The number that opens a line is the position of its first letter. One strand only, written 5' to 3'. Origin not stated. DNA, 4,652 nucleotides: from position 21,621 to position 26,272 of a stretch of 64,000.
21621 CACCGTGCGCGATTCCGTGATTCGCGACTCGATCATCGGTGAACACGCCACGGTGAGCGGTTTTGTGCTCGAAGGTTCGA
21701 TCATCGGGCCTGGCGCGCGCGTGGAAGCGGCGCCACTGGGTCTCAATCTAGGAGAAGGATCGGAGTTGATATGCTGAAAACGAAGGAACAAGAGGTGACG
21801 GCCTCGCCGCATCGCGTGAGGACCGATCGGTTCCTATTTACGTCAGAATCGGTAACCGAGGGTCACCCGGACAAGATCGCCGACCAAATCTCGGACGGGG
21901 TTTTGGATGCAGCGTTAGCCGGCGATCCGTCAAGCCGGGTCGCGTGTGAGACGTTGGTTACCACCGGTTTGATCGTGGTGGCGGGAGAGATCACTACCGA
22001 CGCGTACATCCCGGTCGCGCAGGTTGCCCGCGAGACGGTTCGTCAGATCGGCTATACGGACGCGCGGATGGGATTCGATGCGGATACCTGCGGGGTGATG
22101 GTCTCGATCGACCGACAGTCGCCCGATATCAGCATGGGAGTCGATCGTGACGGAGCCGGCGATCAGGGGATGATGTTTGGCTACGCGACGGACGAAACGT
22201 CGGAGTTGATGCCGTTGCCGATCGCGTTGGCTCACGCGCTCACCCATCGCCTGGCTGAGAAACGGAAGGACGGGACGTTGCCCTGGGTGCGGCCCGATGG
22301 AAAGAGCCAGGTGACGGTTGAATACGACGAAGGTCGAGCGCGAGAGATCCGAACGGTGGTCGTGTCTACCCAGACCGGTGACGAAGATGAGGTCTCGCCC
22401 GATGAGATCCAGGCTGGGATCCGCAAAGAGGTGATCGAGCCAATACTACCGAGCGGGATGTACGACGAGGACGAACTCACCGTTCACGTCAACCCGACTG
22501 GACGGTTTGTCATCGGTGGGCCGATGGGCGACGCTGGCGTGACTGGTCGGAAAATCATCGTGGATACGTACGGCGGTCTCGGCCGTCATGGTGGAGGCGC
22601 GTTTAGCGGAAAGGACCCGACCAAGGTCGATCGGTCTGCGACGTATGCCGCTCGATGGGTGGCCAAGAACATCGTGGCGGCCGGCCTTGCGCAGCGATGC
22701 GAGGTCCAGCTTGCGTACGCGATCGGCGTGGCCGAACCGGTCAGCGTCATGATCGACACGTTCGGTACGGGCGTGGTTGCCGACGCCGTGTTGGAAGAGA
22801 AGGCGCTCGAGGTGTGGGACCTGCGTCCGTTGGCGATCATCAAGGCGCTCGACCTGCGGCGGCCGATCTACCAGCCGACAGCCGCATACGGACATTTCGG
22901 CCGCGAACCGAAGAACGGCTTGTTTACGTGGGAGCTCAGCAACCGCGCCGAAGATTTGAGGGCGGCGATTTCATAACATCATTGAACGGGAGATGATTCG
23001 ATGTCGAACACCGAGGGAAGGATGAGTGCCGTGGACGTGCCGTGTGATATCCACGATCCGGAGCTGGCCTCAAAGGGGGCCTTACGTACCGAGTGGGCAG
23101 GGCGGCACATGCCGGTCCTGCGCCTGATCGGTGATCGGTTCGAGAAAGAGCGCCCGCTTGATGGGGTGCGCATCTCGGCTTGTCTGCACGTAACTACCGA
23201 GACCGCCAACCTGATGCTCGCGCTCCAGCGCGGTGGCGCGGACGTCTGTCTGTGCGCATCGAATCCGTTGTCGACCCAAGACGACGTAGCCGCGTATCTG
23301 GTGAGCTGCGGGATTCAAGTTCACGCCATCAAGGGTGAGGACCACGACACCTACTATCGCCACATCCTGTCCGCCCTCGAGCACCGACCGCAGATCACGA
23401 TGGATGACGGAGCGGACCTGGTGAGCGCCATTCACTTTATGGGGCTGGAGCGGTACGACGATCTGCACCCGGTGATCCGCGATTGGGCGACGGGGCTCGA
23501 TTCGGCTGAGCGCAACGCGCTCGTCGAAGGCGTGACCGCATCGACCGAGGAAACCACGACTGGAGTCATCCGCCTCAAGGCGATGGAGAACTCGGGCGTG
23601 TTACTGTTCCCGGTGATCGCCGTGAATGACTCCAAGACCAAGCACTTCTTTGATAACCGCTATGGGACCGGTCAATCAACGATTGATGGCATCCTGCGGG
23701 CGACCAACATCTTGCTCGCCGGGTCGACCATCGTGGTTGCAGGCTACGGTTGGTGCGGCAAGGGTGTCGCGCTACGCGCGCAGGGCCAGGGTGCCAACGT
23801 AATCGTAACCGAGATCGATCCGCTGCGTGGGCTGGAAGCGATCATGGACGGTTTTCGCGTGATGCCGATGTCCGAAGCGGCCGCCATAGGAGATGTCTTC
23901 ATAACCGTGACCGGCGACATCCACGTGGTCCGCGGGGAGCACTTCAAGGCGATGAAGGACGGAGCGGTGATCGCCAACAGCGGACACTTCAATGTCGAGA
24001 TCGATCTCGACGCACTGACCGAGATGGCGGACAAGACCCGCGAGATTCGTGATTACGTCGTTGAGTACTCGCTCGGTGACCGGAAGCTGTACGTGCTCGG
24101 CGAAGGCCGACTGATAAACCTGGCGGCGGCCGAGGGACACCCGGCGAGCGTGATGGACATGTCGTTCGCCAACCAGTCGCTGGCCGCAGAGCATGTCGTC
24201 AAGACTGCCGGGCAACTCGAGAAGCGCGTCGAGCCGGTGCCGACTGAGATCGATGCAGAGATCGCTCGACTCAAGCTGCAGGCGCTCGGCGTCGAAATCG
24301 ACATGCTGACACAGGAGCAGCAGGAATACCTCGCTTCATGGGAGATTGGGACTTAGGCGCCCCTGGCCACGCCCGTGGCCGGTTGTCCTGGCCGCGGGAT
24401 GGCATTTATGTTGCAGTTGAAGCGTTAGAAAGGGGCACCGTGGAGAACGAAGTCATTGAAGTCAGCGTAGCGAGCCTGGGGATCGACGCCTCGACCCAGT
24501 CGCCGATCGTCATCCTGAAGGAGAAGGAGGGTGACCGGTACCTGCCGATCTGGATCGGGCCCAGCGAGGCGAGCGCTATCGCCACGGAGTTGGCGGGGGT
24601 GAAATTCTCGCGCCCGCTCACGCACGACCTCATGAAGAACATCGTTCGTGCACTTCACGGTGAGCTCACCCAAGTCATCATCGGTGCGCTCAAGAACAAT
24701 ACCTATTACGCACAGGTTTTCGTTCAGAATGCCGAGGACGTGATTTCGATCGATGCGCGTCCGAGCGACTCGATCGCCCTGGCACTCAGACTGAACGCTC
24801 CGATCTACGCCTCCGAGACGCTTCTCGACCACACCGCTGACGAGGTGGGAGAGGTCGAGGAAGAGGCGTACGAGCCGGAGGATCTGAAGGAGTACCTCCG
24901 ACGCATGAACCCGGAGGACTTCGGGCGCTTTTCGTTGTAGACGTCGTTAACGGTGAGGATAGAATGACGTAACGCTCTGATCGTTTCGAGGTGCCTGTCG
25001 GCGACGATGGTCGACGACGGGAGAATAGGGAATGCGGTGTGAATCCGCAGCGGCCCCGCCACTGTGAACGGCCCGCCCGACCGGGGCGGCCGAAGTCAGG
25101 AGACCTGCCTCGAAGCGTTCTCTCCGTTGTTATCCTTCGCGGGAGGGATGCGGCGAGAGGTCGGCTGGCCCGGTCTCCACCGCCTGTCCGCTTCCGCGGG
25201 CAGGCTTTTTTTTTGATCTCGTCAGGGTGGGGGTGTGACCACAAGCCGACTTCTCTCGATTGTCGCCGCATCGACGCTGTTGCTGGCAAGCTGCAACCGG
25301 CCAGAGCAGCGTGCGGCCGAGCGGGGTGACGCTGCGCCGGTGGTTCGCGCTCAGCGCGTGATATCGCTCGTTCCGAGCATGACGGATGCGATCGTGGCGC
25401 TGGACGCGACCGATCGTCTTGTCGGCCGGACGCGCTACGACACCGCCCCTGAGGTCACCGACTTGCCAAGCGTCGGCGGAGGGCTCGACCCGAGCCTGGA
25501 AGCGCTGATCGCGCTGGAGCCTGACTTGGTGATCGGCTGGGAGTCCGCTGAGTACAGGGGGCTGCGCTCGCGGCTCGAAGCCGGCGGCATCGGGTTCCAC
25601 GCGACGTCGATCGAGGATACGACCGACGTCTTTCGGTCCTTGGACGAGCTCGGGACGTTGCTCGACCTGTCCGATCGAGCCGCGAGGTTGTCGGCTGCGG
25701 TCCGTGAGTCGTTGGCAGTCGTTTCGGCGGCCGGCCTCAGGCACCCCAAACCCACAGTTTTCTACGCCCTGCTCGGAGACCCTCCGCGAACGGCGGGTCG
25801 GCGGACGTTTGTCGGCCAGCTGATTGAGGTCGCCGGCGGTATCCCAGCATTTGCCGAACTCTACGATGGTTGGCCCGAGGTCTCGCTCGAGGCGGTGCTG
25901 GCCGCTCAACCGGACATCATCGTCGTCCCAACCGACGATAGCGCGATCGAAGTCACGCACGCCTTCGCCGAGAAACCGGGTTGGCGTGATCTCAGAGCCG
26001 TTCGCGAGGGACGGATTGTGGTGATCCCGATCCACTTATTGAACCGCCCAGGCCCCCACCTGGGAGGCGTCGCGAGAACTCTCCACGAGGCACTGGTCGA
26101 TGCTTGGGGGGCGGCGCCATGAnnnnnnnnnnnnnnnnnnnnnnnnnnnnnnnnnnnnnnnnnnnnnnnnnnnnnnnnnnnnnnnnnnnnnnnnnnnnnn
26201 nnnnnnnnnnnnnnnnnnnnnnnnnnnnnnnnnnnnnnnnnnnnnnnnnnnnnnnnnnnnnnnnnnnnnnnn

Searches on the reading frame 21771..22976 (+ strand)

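Call 63: search_protein_families(library=pfam, proteins=[window:21771-22976:+], max_evalue=0.00001)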
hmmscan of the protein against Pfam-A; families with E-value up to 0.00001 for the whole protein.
window:21771-22976:+ (401 aa): 3 families
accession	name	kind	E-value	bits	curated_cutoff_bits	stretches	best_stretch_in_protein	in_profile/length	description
PF02773.21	S-AdoMet_synt_C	-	5.3e-66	221.2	25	1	248-388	1-137/138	S-adenosylmethionine synthetase, C-terminal domain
PF02772.21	S-AdoMet_synt_M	-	1.3e-45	154.8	29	1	127-246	2-120/120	S-adenosylmethionine synthetase, central domain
PF00438.25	S-AdoMet_synt_N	-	1.9e-43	147.5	33.1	1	21-118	2-99/99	S-adenosylmethionine synthetase, N-terminal domain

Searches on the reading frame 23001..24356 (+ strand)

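Call 8: search_protein_families(library=pfam, proteins=[window:23001-24356:+], max_evalue=0.001)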
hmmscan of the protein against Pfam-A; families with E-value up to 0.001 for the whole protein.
window:23001-24356:+ (451 aa): 4 families
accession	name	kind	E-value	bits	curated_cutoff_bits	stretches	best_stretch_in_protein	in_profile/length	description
PF05221.23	AdoHcyase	-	7.1e-56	190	25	1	17-445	4-286/299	S-adenosyl-L-homocysteine hydrolase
PF00670.27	AdoHcyase_NAD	-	1e-48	165.9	27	1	219-378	1-161/162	S-adenosyl-L-homocysteine hydrolase, NAD binding domain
PF02826.25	2-Hacid_dh_C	-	2.2e-07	30.9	25.1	1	238-344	33-142/178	D-isomer specific 2-hydroxyacid dehydrogenase, NAD binding domain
PF07991.19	KARI_N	-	1.1e-06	28.7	20.6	1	239-335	2-102/165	Acetohydroxy acid isomeroreductase, NADPH-binding domain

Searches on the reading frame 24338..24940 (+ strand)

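Call 8: search_protein_families(library=pfam, proteins=[window:24338-24940:+], max_evalue=0.001)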
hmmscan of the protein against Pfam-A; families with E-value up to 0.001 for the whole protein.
window:24338-24940:+ (200 aa): 1 family
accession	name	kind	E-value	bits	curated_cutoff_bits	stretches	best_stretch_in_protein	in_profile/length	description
PF02577.19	BFN_dom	-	9.5e-40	135.4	27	1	58-166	1-107/112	Bifunctional nuclease domain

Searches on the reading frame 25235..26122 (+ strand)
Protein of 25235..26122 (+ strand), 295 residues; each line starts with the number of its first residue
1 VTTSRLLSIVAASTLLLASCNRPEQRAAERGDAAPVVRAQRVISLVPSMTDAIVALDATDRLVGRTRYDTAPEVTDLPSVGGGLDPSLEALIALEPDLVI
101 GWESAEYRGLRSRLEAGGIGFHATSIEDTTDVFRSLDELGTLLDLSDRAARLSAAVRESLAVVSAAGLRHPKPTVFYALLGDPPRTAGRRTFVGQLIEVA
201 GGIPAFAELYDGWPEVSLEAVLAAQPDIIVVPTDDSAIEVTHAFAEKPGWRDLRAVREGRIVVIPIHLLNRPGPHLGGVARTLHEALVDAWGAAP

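Call 8: search_protein_families(library=pfam, proteins=[window:25235-26122:+], max_evalue=0.001)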
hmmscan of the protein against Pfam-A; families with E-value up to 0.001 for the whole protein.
window:25235-26122:+ (295 aa): 1 family
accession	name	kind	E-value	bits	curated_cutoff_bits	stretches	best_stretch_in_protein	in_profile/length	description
PF01497.23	Peripla_BP_2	-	2.3e-28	99.7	27.5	1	42-265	1-232/235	Periplasmic binding protein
